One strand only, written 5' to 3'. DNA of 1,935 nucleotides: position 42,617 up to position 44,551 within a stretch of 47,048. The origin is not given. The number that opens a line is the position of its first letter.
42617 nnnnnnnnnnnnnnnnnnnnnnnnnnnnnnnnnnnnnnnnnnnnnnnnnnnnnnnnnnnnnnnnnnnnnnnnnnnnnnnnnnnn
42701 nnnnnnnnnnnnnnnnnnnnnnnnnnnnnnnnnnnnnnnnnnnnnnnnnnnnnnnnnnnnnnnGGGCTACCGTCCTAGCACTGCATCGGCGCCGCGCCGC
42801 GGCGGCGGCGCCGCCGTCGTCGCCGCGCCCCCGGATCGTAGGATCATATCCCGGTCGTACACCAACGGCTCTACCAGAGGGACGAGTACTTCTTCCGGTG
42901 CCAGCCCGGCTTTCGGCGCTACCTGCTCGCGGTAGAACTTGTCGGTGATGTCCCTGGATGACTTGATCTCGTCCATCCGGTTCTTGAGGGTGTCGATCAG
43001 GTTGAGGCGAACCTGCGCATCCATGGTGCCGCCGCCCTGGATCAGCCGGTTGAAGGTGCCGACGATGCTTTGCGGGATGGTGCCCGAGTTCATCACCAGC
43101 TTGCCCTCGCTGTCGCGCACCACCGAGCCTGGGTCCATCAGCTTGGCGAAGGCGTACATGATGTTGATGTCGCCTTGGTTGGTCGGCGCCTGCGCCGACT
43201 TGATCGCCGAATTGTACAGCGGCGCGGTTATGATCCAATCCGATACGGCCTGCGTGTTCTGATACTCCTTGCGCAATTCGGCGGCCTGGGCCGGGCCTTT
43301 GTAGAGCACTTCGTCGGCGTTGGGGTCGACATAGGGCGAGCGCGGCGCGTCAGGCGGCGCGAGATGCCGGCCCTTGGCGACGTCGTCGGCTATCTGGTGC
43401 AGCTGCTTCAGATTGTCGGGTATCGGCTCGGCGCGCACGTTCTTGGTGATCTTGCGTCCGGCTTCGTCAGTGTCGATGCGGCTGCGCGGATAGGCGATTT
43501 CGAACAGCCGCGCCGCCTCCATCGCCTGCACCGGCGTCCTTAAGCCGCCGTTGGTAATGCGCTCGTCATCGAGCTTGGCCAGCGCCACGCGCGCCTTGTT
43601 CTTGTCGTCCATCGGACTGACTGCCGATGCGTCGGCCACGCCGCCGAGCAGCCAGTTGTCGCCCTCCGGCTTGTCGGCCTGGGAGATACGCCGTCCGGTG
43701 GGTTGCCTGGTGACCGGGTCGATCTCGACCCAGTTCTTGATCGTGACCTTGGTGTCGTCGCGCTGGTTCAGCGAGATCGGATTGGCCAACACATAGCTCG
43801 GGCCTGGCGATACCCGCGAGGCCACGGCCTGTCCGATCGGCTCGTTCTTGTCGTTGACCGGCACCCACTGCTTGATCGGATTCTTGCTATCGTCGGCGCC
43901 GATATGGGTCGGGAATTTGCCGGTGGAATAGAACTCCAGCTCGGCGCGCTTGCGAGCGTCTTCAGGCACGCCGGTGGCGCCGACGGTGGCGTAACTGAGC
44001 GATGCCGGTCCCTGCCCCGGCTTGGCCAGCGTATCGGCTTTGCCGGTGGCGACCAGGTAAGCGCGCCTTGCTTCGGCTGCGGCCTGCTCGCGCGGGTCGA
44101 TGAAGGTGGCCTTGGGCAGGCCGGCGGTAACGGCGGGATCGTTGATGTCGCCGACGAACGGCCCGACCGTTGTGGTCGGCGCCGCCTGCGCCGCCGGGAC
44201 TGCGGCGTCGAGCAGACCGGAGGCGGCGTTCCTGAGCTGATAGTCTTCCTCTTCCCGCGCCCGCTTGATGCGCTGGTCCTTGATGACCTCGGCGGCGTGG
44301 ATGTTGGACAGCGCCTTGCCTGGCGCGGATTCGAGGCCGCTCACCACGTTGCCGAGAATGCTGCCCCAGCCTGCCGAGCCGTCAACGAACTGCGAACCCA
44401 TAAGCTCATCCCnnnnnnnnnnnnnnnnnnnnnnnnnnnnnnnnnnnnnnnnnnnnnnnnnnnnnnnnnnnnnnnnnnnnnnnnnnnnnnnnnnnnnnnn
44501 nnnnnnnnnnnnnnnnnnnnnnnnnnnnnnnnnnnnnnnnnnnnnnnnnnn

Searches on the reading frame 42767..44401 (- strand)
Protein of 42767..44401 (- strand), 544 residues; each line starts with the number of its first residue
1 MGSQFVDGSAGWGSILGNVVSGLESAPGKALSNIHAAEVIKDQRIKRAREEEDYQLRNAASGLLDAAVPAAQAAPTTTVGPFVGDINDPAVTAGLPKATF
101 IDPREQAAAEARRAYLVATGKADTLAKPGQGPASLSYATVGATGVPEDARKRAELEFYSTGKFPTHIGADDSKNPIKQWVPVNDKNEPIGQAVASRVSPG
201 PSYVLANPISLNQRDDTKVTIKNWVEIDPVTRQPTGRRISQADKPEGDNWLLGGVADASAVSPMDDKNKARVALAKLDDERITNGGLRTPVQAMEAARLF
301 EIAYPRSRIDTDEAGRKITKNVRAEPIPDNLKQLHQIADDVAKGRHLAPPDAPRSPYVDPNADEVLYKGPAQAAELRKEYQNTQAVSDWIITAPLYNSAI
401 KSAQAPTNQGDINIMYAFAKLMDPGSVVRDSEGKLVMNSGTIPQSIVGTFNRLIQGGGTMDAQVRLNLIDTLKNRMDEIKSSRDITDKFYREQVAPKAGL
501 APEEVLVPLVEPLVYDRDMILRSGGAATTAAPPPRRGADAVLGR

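Call 12: search_protein_families(library=phrogs, proteins=[window:42767-44401:-], max_evalue=0.00001)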
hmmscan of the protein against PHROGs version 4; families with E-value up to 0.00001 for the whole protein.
window:42767-44401:- (544 aa): 1 family
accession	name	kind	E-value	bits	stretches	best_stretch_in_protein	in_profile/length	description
phrog_13634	-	unknown function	7.6e-10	39.3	1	375-458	222-305/403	-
